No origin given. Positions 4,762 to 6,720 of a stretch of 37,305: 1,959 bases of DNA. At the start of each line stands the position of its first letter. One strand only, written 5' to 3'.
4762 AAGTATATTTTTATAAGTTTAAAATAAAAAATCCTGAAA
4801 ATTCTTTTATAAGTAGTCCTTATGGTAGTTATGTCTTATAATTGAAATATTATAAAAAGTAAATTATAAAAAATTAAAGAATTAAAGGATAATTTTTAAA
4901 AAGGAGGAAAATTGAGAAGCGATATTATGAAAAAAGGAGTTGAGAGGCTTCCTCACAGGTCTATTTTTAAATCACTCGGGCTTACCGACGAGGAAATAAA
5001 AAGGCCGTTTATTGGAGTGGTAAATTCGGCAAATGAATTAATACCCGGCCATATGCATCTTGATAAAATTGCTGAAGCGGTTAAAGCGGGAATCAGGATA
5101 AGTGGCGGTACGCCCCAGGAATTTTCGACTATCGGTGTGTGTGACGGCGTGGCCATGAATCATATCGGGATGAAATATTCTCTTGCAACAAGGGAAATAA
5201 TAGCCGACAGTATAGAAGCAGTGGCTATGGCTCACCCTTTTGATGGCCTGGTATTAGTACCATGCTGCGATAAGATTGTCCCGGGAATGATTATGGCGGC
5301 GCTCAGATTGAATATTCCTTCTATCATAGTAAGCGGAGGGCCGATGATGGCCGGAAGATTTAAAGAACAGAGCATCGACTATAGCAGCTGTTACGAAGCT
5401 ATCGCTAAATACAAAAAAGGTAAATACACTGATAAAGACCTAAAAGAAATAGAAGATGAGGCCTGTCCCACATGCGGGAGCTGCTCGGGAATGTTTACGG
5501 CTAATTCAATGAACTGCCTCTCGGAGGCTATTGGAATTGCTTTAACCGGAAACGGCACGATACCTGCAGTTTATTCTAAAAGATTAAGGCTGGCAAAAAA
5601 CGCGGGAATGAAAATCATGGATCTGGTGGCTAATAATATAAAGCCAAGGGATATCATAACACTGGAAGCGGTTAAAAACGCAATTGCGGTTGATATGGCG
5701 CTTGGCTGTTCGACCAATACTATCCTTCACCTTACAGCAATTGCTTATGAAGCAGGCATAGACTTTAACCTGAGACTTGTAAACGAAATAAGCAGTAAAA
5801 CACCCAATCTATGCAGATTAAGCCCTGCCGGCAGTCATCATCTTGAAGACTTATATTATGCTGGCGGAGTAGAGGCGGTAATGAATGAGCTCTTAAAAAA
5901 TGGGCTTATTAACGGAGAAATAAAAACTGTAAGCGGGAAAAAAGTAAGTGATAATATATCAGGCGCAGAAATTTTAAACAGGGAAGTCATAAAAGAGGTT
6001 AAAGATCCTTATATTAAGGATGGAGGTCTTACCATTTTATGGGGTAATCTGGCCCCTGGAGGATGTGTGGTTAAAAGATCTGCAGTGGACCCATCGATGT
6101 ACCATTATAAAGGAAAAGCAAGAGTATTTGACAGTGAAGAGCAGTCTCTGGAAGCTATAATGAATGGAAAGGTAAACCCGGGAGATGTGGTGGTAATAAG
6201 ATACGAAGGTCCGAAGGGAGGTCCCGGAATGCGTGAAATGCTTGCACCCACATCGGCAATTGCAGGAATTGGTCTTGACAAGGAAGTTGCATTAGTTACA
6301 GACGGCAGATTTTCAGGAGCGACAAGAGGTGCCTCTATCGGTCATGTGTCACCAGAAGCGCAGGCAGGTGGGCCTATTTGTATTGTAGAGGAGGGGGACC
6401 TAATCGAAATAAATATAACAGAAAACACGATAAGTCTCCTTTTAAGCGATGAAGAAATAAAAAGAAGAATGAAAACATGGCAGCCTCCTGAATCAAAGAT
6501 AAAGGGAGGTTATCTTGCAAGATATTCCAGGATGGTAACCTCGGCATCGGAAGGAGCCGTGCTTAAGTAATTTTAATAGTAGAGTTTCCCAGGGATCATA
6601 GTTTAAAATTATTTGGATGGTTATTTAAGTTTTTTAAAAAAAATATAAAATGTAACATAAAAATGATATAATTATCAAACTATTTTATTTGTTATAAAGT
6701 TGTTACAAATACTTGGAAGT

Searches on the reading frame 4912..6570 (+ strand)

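Call 42: search_protein_families(library=pfam, proteins=[window:4912-6570:+], max_evalue=0.00001)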
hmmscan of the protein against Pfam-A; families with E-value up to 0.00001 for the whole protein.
window:4912-6570:+ (552 aa): 2 families
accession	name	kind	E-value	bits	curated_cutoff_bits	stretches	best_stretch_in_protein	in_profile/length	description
PF00920.27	ILVD_EDD_N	-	5.3e-135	450.1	27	1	31-348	1-316/316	Dihydroxy-acid/6-phosphogluconate dehydratase N-terminal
PF24877.1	ILV_EDD_C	-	2e-78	262.6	27.7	1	358-549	1-191/191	Dihydroxy-acid/6-phosphogluconate dehydratase C-terminal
